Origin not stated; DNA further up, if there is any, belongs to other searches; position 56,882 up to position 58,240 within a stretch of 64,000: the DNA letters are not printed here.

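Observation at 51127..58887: Two GS-like ligases plus a class I amidotransferase wired to a NicX/NicD-like ring-cleavage pair: candidate undescribed gamma-glutamyl-dependent N-aromatic catabolic system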

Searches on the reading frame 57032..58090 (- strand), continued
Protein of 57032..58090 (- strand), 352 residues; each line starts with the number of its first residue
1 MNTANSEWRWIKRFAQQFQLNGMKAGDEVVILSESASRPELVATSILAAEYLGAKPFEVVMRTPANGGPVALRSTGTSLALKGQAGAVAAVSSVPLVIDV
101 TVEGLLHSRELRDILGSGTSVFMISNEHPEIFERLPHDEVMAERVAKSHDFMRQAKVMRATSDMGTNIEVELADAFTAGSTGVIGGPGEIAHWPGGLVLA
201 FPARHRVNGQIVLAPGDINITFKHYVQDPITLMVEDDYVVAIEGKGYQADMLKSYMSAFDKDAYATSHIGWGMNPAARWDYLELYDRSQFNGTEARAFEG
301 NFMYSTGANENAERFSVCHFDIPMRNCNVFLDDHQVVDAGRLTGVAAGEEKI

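Call 48: get_annotated_region(hit=H22, flank=7000)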
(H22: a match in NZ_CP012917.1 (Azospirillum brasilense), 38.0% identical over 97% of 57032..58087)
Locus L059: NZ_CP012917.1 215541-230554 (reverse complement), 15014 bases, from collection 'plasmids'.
description: Azospirillum brasilense strain Sp 7 plasmid ABSP7_p3, complete sequence
organism: Azospirillum brasilense (NCBI taxid 192)
taxonomy: Bacteria; Pseudomonadota; Alphaproteobacteria; Rhodospirillales; Azospirillaceae; Azospirillum; Azospirillum brasilense
host: -; source: Digitaria eriantha,microbe,root; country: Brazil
typing (MOB-suite, as given by PLSDB): non-mobilizable
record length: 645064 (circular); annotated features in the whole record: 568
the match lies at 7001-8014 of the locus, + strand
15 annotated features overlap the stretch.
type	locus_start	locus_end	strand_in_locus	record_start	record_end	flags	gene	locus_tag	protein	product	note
CDS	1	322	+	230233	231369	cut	-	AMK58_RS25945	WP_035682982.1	penicillin-binding protein activator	-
CDS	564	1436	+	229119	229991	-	-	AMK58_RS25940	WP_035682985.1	branched-chain amino acid ABC transporter permease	GO:0015803 - branched-chain amino acid transport [Evidence IEA]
CDS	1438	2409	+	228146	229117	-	-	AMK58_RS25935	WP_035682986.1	branched-chain amino acid ABC transporter permease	GO:0015803 - branched-chain amino acid transport [Evidence IEA]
CDS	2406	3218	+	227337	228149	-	-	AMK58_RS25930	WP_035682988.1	ABC transporter ATP-binding protein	-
CDS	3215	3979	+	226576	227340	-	-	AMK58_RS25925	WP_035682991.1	ABC transporter ATP-binding protein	-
CDS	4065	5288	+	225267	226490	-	-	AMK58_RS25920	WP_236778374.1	FAD-dependent monooxygenase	-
CDS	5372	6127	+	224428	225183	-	-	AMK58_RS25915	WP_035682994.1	Asp/Glu racemase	-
CDS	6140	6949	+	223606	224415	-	-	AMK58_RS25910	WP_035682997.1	alpha/beta hydrolase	-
CDS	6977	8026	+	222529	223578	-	-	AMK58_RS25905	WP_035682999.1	2,5-dihydroxypyridine 5,6-dioxygenase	-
CDS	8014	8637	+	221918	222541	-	-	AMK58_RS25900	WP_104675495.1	isochorismatase family protein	-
CDS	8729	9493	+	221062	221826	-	-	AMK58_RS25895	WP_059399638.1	TetR/AcrR family transcriptional regulator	-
CDS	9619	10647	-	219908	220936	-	-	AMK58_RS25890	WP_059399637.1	LacI family DNA-binding transcriptional regulator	GO:0006351 - DNA-templated transcription [Evidence IEA]; GO:0045892 - negative regulation of DNA-templated ...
CDS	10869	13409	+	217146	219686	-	ptsP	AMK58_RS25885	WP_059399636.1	phosphoenolpyruvate--protein phosphotransferase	GO:0009401 - phosphoenolpyruvate-dependent sugar phosphotransferase system [Evidence IEA]; GO:0006808 - regulation of ...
CDS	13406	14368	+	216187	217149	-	pfkB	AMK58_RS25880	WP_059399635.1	1-phosphofructokinase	-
CDS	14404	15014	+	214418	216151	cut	-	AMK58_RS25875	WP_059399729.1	fructose-specific PTS transporter subunit EIIC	GO:0009401 - phosphoenolpyruvate-dependent sugar phosphotransferase system [Evidence IEA]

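Call 58: predict_structure(alignment_id=A1)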
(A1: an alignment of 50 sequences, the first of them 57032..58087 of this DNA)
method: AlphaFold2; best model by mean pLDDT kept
length: 351 residues; sequences in the alignment: 50
mean_pLDDT: 90.1   pTM: 0.88
mean pLDDT of the five models: 90.1, 88.8, 87.3, 84.4, 74.4
residues with pLDDT >= 90: 236; 70-90: 97; 50-70: 13; < 50: 5
segments of 3 or more residues with pLDDT < 50: 74-77
pLDDT, mean of each block of 10 residues (from residue 1): 81 97 97 90 97 95 71 57 88 95 81 92 91 91 95 98 98 93 91 93 97 92 92 97 94 88 92 91 82 91 89 81 96 97 88 50
secondary structure, 60 per line:
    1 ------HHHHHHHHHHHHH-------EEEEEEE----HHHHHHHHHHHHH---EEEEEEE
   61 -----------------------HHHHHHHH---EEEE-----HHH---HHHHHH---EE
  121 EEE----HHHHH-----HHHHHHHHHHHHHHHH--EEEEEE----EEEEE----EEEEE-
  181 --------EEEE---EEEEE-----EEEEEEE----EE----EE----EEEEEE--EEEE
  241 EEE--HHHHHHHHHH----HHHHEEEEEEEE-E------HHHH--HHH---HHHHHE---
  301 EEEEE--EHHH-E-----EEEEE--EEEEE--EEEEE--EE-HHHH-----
elements in order: H7-19 E27-33 H38-50 E54-60 H84-91 E95-98 H110-115 E119-123 H128-132 H138-153 E156-161 E166-170 E175-179 E189-192 E196-200 E206-212 E229-234 E237-243 H246-255 H260-263 E264-271 H280-283 H292-296 E301-305 E319-323 E326-330 E333-337 H343-346

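Call 61: fold_search(model_id=the predicted structure, library=pdb)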
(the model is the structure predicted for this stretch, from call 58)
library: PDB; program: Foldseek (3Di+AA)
matches with E <= 10: 1716; with E <= 0.001: 9
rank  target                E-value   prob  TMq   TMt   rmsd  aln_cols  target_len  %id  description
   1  7cn3_A                1.4e-39  1.00  0.87  0.88   2.6       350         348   32  2,5-dihydroxypridine Dioxygenase in complex with 2,5-dihydroxypridine and product N-formylmaleamic acid (released 2020-12-16)
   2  7cup_E                1.5e-39  1.00  0.88  0.89   2.6       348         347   32  Structure of 2,5-dihydroxypridine Dioxygenase from Pseudomonas putida KT2440 (released 2020-12-16)
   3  7cn3_C                2.3e-39  1.00  0.89  0.89   2.4       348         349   32  2,5-dihydroxypridine Dioxygenase in complex with 2,5-dihydroxypridine and product N-formylmaleamic acid (released 2020-12-16)
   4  4ics_A                7.8e-13  1.00  0.56  0.49   8.7       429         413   12  Crystal structure of PepS from Streptococcus pneumoniae in complex with a substrate (released 2013-10-23)
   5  4icr_A                1.1e-12  1.00  0.54  0.48   9.1       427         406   13  Structural basis for substrate recognition and reaction mechanism of bacterial aminopeptidase peps (released 2013-10-23)
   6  4icq_A                1.7e-12  1.00  0.58  0.51   8.3       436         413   13  Structural basis for substrate recognition and reaction mechanism of bacterial aminopeptidase peps (released 2013-10-23)
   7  1zjc                  2.5e-12  1.00  0.57  0.50   7.7       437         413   13  Aminopeptidase S from S. aureus (released 2005-06-07)
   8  2ayi_A                1.4e-10  1.00  0.59  0.53   8.2       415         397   14  Wild-type AmpT from Thermus thermophilus (released 2005-11-08)
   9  5bsm_A                8.9e-04  1.00  0.20  0.14   6.5       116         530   19  Crystal structure of 4-coumarate:CoA ligase complexed with magnesium and Adenosine triphosphate (released 2016-05-11)
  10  5u95_D                1.3e-03  1.00  0.21  0.15   5.4       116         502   16  Structure of the open conformation of 4-coumarate-CoA ligase from Nicotiana tabacum (released 2017-03-22)
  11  5u95_C                1.3e-03  1.00  0.20  0.14   6.4       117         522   17  Structure of the open conformation of 4-coumarate-CoA ligase from Nicotiana tabacum (released 2017-03-22)
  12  5bsw_A                1.9e-03  1.00  0.20  0.14   6.5       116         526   19  Crystal structure of 4-coumarate:CoA ligase delta-V341 mutant complexed with feruloyl adenylate (released 2016-05-11)
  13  3a9u                  2.6e-03  1.00  0.22  0.15   5.9       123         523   16  Crystal structures and enzymatic mechanisms of a Populus tomentosa 4-coumarate--CoA ligase (released 2010-09-08)
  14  9meh                  3.2e-03  1.00  0.20  0.05   5.4       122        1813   15  Crystal structure of the dimodular LgrA after protein ligation (released 2025-03-05)
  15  5u95_B                3.4e-03  1.00  0.21  0.14   6.3       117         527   18  Structure of the open conformation of 4-coumarate-CoA ligase from Nicotiana tabacum (released 2017-03-22)
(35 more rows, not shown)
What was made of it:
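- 57032..58090 (-): NicX-family non-haem Fe(II) ring-cleaving dioxygenase (352 aa), from a distinct clade. The AF2 model has pLDDT 90, and Foldseek gives TM 0.87-0.89 to 7CN3/7CUP (calls 58, 61).
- On NicX family (PF26233; 2,5-dihydroxypyridine 5,6-dioxygenase): TM is 0.87-0.89 to NicX against 0.54-0.59 to PepS, AmpS and AmpT (call 61).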

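Call 65: get_annotated_region(hit=H5, flank=12000)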
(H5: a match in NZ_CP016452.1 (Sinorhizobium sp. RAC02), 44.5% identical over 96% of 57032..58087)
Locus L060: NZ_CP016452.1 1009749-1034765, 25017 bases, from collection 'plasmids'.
description: Sinorhizobium sp. RAC02 plasmid pBSY16_1, complete sequence
organism: Sinorhizobium sp. RAC02 (NCBI taxid 1842534)
taxonomy: Bacteria; Pseudomonadota; Alphaproteobacteria; Hyphomicrobiales; Rhizobiaceae; Sinorhizobium; Sinorhizobium sp. RAC02
host: -; source: Microbial isolate,Algal phycosphere; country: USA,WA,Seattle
typing (MOB-suite, as given by PLSDB): non-mobilizable
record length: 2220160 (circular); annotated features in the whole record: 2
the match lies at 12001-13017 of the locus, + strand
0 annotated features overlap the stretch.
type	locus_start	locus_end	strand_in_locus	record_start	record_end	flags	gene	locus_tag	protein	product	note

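Call 66: get_annotated_region(hit=H6, flank=12000)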
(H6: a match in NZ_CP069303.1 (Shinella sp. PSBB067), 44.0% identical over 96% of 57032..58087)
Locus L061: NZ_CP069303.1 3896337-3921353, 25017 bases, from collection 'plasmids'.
description: Shinella sp. PSBB067 plasmid unnamed1, complete sequence
organism: Shinella sp. PSBB067 (NCBI taxid 2715959)
taxonomy: Bacteria; Pseudomonadota; Alphaproteobacteria; Hyphomicrobiales; Rhizobiaceae; Shinella; Shinella sp. PSBB067
host: -; source: monoisolate,Minnesota; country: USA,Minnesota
typing (MOB-suite, as given by PLSDB): non-mobilizable; mating-pair formation MPF_T
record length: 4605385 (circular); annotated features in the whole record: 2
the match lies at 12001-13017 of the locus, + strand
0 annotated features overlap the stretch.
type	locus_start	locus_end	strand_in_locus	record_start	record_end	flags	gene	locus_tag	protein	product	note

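Call 69: search_protein_families(library=ncbifam, proteins=[L059:6140-6949:+, L058:6156-7007:+, L056:12369-13661:+, L053:9171-10004:+, L056:11055-12365:+, L056:14338-15681:+, L056:16269-17711:+, L007:12902-13378:+, L057:6245-7363:+, L057:8301-9230:+], max_evalue=1e-8)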
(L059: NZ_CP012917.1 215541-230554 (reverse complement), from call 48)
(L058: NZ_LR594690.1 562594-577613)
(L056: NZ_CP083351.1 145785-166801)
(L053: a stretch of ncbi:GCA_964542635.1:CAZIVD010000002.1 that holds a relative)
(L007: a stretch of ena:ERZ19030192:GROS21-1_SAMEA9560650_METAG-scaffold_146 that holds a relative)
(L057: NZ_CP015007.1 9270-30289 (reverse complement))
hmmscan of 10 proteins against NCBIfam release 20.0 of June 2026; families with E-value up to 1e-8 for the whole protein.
L059:6140-6949:+ (269 aa): 11 families
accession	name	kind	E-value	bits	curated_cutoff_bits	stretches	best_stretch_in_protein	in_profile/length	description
NF011457.0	PRK14875.1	equivalog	2.4e-18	66.3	307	1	12-125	115-228/372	acetoin dehydrogenase dihydrolipoyllysine-residue acetyltransferase subunit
NF051488.1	bifunc_PcaDC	exception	6.6e-18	65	390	1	27-266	11-251/375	bifunctional 3-oxoadipate enol-lactonase/4-carboxymuconolactone decarboxylase PcaDC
TIGR03056.1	bchO_mg_che_rel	equivalog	4.5e-16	58.7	172.55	1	20-126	18-126/278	alpha/beta fold hydrolase BchO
TIGR02427.1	protocat_pcaD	equivalog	5e-16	58.8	255.85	1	20-265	3-250/251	3-oxoadipate enol-lactonase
NF050089.1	i_nPHAscl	equivalog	5.2e-14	52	300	1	15-127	5-116/288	intracellular short-chain-length polyhydroxyalkanoate depolymerase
TIGR03611.1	RutD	equivalog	1.9e-13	50.4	238.5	1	28-127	13-112/258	pyrimidine utilization protein D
NF007954.0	PRK10673.1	equivalog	4.7e-11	42.4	399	1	27-127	15-113/255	esterase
TIGR03695.1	menH_SHCHC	equivalog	7.5e-11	41.9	208.55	0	29-119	3-95/252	2-succinyl-6-hydroxy-2,4-cyclohexadiene-1-carboxylate synthase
NF051487.1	bifunc_PcaCD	exception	2.4e-10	40.1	430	1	28-265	172-411/413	bifunctional 4-carboxymuconolactone decarboxylase/3-oxoadipate enol-lactonase PcaCD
NF002938.0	PRK03592.1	equivalog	6.2e-10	38.9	241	0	12-143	15-144/298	haloalkane dehalogenase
NF004514.1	PRK05855.1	equivalog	8.2e-09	34.6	455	0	13-120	6-116/578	SDR family oxidoreductase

L058:6156-7007:+ (283 aa): 8 families
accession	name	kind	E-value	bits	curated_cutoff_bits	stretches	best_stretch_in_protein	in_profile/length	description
TIGR02427.1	protocat_pcaD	equivalog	1.2e-17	64.1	255.85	1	31-123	8-98/251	3-oxoadipate enol-lactonase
NF051488.1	bifunc_PcaDC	exception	2.9e-15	56.3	390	1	33-277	10-254/375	bifunctional 3-oxoadipate enol-lactonase/4-carboxymuconolactone decarboxylase PcaDC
NF011457.0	PRK14875.1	equivalog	6.2e-15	55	307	1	15-134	110-229/372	acetoin dehydrogenase dihydrolipoyllysine-residue acetyltransferase subunit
TIGR03056.1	bchO_mg_che_rel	equivalog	3.4e-14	52.5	172.55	1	34-135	26-127/278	alpha/beta fold hydrolase BchO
NF050089.1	i_nPHAscl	equivalog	1.7e-13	50.3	300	1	27-135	9-116/288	intracellular short-chain-length polyhydroxyalkanoate depolymerase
TIGR03695.1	menH_SHCHC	equivalog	2.5e-09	36.9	208.55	0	36-132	2-100/252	2-succinyl-6-hydroxy-2,4-cyclohexadiene-1-carboxylate synthase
NF051487.1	bifunc_PcaCD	exception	4.6e-09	35.9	430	0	36-120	172-255/413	bifunctional 4-carboxymuconolactone decarboxylase/3-oxoadipate enol-lactonase PcaCD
TIGR03611.1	RutD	equivalog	7.8e-09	35.3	238.5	0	29-117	6-94/258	pyrimidine utilization protein D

L056:12369-13661:+ (430 aa): 15 families
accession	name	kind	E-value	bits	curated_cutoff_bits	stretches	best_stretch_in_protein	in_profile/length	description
TIGR02427.1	protocat_pcaD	equivalog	3.1e-30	105.4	255.85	1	177-426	12-251/251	3-oxoadipate enol-lactonase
NF051488.1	bifunc_PcaDC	exception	5e-30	104.9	390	1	171-427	5-252/375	bifunctional 3-oxoadipate enol-lactonase/4-carboxymuconolactone decarboxylase PcaDC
TIGR03695.1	menH_SHCHC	equivalog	3.1e-21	75.9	208.55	1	179-285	3-112/252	2-succinyl-6-hydroxy-2,4-cyclohexadiene-1-carboxylate synthase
NF011457.0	PRK14875.1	equivalog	9.4e-21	74.2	307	1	148-275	103-229/372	acetoin dehydrogenase dihydrolipoyllysine-residue acetyltransferase subunit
NF051487.1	bifunc_PcaCD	exception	9.5e-20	71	430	1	167-426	157-412/413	bifunctional 4-carboxymuconolactone decarboxylase/3-oxoadipate enol-lactonase PcaCD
NF050089.1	i_nPHAscl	equivalog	3.9e-15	55.7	300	1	179-276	19-118/288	intracellular short-chain-length polyhydroxyalkanoate depolymerase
TIGR03611.1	RutD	equivalog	2.2e-14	53.5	238.5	1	173-427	8-257/258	pyrimidine utilization protein D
NF045632.1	hydroxlase_HsaD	equivalog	2.6e-14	52.8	400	1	175-282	31-141/290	4,5:9,10-diseco-3-hydroxy-5,9,17-trioxoandrosta-1(10),2-diene-4-oate hydrolase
TIGR01250.1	pro_imino_pep_2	subfamily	1.1e-13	51.4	167.65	0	172-285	19-137/288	proline iminopeptidase-family hydrolase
NF008340.0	PRK11126.1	equivalog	1.1e-13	51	261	1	174-286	10-121/255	2-succinyl-6-hydroxy-2,4-cyclohexadiene-1-carboxylate synthase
TIGR03056.1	bchO_mg_che_rel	equivalog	4.5e-12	45.6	172.55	0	177-265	27-116/278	alpha/beta fold hydrolase BchO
NF045948.1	ProImpepThrmp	equivalog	7.5e-12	45.3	500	0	181-289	28-137/291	proline iminopeptidase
TIGR01738.1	bioH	equivalog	1.2e-11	44.7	206.95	1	181-424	7-244/245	pimeloyl-ACP methyl ester esterase BioH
TIGR02240.1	PHA_depoly_arom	equivalog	4.5e-11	42.6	250.6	0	158-280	5-127/276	poly(3-hydroxyalkanoate) depolymerase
NF002938.0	PRK03592.1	equivalog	1.1e-09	38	241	0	173-274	25-126/298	haloalkane dehalogenase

L053:9171-10004:+ (277 aa): 15 families
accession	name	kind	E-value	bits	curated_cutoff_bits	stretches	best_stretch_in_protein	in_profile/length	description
NF051488.1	bifunc_PcaDC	exception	3.3e-46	158.1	390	1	21-270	8-251/375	bifunctional 3-oxoadipate enol-lactonase/4-carboxymuconolactone decarboxylase PcaDC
TIGR02427.1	protocat_pcaD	equivalog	1.4e-38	132.8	255.85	1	20-267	7-248/251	3-oxoadipate enol-lactonase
NF051487.1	bifunc_PcaCD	exception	1.1e-35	123.5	430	1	28-267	175-409/413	bifunctional 4-carboxymuconolactone decarboxylase/3-oxoadipate enol-lactonase PcaCD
NF011457.0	PRK14875.1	equivalog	1.4e-24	86.8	307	1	25-125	132-229/372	acetoin dehydrogenase dihydrolipoyllysine-residue acetyltransferase subunit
TIGR01738.1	bioH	equivalog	2.2e-22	79.9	206.95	2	25-133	4-104/245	pimeloyl-ACP methyl ester esterase BioH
TIGR03695.1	menH_SHCHC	equivalog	4.1e-19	69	208.55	1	27-135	4-110/252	2-succinyl-6-hydroxy-2,4-cyclohexadiene-1-carboxylate synthase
TIGR03611.1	RutD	equivalog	6.9e-17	61.7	238.5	0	22-125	10-111/258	pyrimidine utilization protein D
TIGR03056.1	bchO_mg_che_rel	equivalog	7.1e-17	61.3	172.55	1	206-262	214-270/278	alpha/beta fold hydrolase BchO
NF052610.1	macro_16_ester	equivalog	1.1e-12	47.9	420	0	204-256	215-267/281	alpha/beta fold macrolide esterase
NF050089.1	i_nPHAscl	equivalog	6.4e-12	45.1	300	0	24-133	17-123/288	intracellular short-chain-length polyhydroxyalkanoate depolymerase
TIGR01250.1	pro_imino_pep_2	subfamily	3.6e-11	43.1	167.65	1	199-260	218-278/288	proline iminopeptidase-family hydrolase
NF053683.1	esterase_mleBRB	exception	9e-11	41.9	585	1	97-255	97-262/280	BRB family alpha/beta fold macrolide esterase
NF008340.0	PRK11126.1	equivalog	4e-10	39.4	261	0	21-115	10-99/255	2-succinyl-6-hydroxy-2,4-cyclohexadiene-1-carboxylate synthase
TIGR02240.1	PHA_depoly_arom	equivalog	9.3e-10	38.3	250.6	0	52-128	52-125/276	poly(3-hydroxyalkanoate) depolymerase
NF041759.1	mac_hydro_EstT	equivalog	6.6e-09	35.3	450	0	76-129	77-128/278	macrolide hydrolase EstT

L056:11055-12365:+ (436 aa): 14 families
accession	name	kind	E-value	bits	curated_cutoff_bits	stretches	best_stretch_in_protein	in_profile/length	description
NF042972.1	AcrlCoAredClosAcrC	equivalog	7.8e-31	107.1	640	1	22-384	14-358/378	acryloyl-CoA reductase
NF049984.1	Rv1679_FadE16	equivalog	2.5e-29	102.7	600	1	35-397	15-359/371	Rv1679 family acyl-CoA dehydrogenase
NF043006.1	CyhCrbnylCoADH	equivalog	4.6e-28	98.3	650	1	22-383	13-356/380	cyclohexane-1-carbonyl-CoA dehydrogenase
NF042439.1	SulpropCoADesulf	equivalog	3.2e-27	95.2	600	1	23-383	3-351/379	3-sulfinopropanoyl-CoA desulfinase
NF008997.0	PRK12341.1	equivalog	5.3e-20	71.8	537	1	36-395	29-368/382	acyl-CoA dehydrogenase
TIGR04022.1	sulfur_SfnB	equivalog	1.2e-18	67.2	430.9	1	30-385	19-363/391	SfnB family sulfur acquisition oxidoreductase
NF045629.1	monooxsub_HsaA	equivalog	6.7e-15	54.7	450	0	160-384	114-354/383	3-hydroxy-9,10-secoandrosta-1,3,5(10)-triene-9,17-dione monooxygenase oxygenase subunit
NF045552.1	GlutCoADH_Des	equivalog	2.7e-14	53.2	470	1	23-382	15-359/387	glutaryl-CoA dehydrogenase Acd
NF043015.1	DibenthMonoxDszC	equivalog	2.9e-11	42.8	850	1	48-290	45-279/415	dibenzothiophene monooxygenase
NF045652.1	ProlPCPDhRedW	equivalog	5.9e-11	41.8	650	1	22-328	9-302/376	L-prolyl-[peptidyl-carrier protein] dehydrogenase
NF002885.1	PRK03354.1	equivalog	1.2e-10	40.9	540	1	34-383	27-354/378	crotonobetainyl-CoA dehydrogenase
NF053553.1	prodigi_MBC_PigA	equivalog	1.5e-10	40.8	500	1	23-288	15-269/381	prodigiosin MBC biosynthesis dehydrogenase PigA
NF058590.1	AcCoDHFadEBacil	equivalog_domain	1.5e-09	37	600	0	156-249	153-241/586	acyl-CoA dehydrogenase FadE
NF045920.1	HphnlacHdxOX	equivalog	8.3e-09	34.8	650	0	159-381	114-352/384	p-hydroxyphenylacetate 3-hydroxylase oxygenase component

L056:14338-15681:+ (447 aa): 4 families
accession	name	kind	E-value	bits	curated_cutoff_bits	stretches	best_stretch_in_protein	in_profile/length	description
TIGR00653.1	GlnA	equivalog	5.5e-53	180.3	429.15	1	77-445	65-462/462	type I glutamate--ammonia ligase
TIGR03105.1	gln_synth_III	equivalog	2.5e-52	177.9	469.6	1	5-443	3-433/435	type III glutamate--ammonia ligase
NF045547.1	GGputSyn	equivalog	4.8e-52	177.1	650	1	16-435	18-434/438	gamma-glutamylputrescine synthetase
NF007006.0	PRK09469.1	equivalog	3.8e-25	88.4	845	1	192-443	209-466/469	glutamate--ammonia ligase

L056:16269-17711:+ (480 aa): 4 families
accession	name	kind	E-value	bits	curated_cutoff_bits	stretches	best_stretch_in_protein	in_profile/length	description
TIGR00909.1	2A0306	subfamily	2e-16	59.9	556.8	1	16-436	4-412/429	amino acid transporter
TIGR00911.1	2A0308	subfamily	4.5e-11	41.9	701.8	1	140-432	174-451/505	L-type amino acid transporter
NF053761.1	BrChAATpBcaP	equivalog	4.1e-10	39.3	690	1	17-435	24-433/460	branched-chain amino acid transporter BcaP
NF008245.0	PRK11021.1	equivalog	3.5e-09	36.2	284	1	58-365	47-342/419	L-methionine/branched-chain amino acid transporter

L007:12902-13378:+ (158 aa): 0 families

L057:6245-7363:+ (372 aa): 2 families
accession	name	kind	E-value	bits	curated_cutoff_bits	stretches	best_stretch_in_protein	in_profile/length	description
TIGR02272.1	gentisate_1_2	equivalog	6.9e-91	304.7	442.1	1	23-360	3-335/336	gentisate 1,2-dioxygenase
NF049978.1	AminoSalDhMabB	equivalog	3.3e-84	283.3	650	1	28-370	6-344/351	5-aminosalicylate 1,2-dioxygenase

L057:8301-9230:+ (309 aa): 3 families
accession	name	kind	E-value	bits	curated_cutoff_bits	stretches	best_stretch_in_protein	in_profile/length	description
TIGR04048.1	nitrile_sll0784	equivalog_domain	1.1e-51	175.7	502.6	1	5-303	3-300/301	Nit6803 family nitrilase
NF040852.1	nitrile_Arch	equivalog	5.1e-12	45.5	500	1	6-272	2-237/262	nitrilase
TIGR03381.1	agmatine_aguB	equivalog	9.9e-11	41.5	410.25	1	6-282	2-265/279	N-carbamoylputrescine amidase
